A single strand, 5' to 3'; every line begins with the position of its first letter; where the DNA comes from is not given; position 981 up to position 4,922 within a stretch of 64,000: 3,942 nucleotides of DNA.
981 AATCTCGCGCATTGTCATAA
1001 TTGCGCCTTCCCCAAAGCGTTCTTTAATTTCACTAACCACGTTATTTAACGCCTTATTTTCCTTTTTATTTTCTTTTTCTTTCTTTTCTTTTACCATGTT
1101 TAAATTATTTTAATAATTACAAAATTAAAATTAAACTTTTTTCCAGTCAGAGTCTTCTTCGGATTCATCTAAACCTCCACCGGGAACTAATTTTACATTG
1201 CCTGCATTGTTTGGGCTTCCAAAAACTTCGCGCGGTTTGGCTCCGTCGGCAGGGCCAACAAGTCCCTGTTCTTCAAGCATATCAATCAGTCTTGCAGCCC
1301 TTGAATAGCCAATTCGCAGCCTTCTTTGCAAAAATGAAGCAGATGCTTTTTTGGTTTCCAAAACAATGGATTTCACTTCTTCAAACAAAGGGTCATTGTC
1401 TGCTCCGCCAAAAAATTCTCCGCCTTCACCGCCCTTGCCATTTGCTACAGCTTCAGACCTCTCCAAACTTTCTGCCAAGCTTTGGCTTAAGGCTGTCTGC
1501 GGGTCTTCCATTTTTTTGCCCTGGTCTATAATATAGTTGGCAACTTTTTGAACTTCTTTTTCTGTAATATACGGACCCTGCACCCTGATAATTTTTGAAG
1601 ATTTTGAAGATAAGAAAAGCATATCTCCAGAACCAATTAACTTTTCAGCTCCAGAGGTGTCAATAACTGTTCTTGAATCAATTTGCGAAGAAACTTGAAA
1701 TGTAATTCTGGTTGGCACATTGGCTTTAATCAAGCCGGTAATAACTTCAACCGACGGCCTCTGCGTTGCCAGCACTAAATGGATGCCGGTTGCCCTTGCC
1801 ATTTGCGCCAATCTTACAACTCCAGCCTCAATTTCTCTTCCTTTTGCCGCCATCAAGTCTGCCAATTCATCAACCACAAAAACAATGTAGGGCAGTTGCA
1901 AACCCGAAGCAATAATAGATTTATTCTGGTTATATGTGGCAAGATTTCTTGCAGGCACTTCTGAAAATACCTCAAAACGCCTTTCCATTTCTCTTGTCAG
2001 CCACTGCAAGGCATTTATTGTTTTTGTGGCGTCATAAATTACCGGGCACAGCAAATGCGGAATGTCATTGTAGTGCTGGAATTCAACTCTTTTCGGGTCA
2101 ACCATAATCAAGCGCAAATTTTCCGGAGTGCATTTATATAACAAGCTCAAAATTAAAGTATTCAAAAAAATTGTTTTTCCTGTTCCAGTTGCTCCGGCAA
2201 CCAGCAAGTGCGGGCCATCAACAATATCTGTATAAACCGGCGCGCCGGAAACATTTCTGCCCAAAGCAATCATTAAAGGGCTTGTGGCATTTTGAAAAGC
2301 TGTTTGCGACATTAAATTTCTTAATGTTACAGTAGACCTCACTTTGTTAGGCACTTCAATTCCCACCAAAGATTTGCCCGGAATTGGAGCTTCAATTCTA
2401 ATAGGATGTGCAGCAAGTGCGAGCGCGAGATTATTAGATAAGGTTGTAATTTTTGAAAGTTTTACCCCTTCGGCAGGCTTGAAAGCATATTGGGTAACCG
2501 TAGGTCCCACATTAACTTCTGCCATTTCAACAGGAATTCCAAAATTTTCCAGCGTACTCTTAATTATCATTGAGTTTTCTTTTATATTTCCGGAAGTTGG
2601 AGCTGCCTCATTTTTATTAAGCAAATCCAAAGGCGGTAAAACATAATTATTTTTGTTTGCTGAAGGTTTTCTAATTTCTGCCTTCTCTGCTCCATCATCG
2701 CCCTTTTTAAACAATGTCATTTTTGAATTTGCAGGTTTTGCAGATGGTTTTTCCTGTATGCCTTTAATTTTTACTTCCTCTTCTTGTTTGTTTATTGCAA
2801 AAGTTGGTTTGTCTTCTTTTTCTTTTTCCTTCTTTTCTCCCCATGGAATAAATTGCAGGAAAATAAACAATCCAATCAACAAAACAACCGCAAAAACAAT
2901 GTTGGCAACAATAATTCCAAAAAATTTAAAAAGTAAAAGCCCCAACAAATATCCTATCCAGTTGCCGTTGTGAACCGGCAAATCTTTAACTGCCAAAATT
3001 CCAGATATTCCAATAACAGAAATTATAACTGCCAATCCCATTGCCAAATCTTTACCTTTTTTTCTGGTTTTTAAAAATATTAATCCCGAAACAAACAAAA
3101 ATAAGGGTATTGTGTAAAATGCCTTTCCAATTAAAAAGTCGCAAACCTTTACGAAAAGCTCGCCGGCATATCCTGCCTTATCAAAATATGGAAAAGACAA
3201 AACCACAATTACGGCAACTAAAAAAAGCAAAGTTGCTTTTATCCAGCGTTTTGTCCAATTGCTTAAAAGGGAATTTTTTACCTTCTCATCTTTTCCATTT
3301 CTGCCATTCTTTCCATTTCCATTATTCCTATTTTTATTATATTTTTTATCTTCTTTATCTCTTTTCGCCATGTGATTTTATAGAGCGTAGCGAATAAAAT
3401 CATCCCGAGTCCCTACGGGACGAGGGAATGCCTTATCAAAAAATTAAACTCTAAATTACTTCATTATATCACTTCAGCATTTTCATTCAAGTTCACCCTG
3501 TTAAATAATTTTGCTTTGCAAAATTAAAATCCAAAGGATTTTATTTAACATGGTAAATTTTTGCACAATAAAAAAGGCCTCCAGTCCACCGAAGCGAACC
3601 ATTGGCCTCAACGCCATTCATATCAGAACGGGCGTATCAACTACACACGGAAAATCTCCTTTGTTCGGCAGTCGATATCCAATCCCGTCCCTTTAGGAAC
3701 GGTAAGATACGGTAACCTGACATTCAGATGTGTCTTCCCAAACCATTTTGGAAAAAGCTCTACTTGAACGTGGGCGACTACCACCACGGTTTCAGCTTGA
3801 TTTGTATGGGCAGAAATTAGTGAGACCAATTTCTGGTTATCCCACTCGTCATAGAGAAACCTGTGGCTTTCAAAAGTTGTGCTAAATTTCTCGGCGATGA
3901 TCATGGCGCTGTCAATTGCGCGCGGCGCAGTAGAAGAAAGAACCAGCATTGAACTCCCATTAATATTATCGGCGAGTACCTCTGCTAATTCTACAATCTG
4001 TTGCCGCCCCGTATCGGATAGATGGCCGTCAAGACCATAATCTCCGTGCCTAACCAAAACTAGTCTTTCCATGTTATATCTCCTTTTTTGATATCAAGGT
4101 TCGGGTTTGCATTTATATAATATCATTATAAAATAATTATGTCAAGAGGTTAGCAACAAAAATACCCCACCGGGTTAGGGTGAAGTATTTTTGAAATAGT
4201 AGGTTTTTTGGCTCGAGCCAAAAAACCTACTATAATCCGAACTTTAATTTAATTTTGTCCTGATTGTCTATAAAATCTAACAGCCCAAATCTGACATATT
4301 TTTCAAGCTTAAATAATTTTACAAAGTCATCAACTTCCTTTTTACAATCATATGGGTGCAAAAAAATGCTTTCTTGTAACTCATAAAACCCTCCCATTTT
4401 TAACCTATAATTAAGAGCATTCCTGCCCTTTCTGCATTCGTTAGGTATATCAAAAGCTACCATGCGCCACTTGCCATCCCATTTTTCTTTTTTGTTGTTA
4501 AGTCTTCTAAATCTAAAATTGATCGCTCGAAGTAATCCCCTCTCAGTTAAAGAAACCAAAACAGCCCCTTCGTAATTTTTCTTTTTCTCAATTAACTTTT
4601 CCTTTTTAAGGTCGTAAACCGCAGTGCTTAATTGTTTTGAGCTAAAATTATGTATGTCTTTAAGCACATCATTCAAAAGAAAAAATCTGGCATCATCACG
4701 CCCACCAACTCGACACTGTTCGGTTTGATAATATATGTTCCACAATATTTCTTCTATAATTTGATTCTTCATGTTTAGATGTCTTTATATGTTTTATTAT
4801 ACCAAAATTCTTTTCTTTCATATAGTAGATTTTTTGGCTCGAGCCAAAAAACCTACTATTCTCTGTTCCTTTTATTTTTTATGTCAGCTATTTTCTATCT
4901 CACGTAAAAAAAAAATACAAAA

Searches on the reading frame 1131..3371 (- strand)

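Call 25: search_protein_families(library=pfam, proteins=[window:1131-3371:-], max_evalue=0.001)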
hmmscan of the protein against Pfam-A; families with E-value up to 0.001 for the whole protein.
window:1131-3371:- (746 aa): 5 families
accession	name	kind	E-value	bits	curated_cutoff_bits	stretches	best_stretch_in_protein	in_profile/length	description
PF01580.24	FtsK_SpoIIIE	-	5.4e-58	196.5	24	1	350-541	2-221/221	FtsK/SpoIIIE family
PF17854.6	FtsK_alpha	-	2.4e-31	108.3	22.9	1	245-342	1-101/101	FtsK alpha domain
PF09397.16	FtsK_gamma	-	1e-27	96.1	30.6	1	658-717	2-61/63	Ftsk gamma domain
PF01935.23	DUF87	-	2.9e-06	28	23.2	1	375-549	10-145/220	Helicase HerA, central domain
PF13491.11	FtsK_4TM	-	0.0002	21.5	23.1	1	66-174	47-161/171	4TM region of DNA translocase FtsK/SpoIIIE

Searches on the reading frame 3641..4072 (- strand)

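Call 25: search_protein_families(library=pfam, proteins=[window:3641-4072:-], max_evalue=0.001)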
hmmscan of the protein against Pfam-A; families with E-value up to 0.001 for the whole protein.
window:3641-4072:- (143 aa): 1 family
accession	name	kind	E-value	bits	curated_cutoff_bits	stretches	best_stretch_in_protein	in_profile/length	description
PF00300.27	His_Phos_1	-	4.8e-06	26.8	21.7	1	6-73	3-77/194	Histidine phosphatase superfamily (branch 1)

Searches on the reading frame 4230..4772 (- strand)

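Call 25: search_protein_families(library=pfam, proteins=[window:4230-4772:-], max_evalue=0.001)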
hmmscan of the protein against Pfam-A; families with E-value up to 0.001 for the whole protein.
window:4230-4772:- (180 aa): 1 family
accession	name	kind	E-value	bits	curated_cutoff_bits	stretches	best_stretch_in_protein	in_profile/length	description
PF20803.2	PaaX_M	-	2.1e-19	69.8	24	1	96-166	2-72/83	PaaX protein central Cas2-like domain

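Call 58: search_protein_families(library=ncbifam, proteins=[window:4230-4772:-], max_evalue=0.1)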
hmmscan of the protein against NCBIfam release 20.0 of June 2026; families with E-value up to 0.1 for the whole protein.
window:4230-4772:- (180 aa): 3 families
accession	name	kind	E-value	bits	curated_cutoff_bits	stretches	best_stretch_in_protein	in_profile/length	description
TIGR02277.1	PaaX_trns_reg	equivalog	6.3e-09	35.8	264.55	1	42-163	31-149/279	phenylacetic acid degradation operon negative regulatory protein PaaX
TIGR01573.1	cas2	equivalog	0.00062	20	24.5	1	103-139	3-40/96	CRISPR-associated endonuclease Cas2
NF050184.1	VpaChn25_0724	subfamily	0.01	16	65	1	32-80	23-71/88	VpaChn25_0724 family phage protein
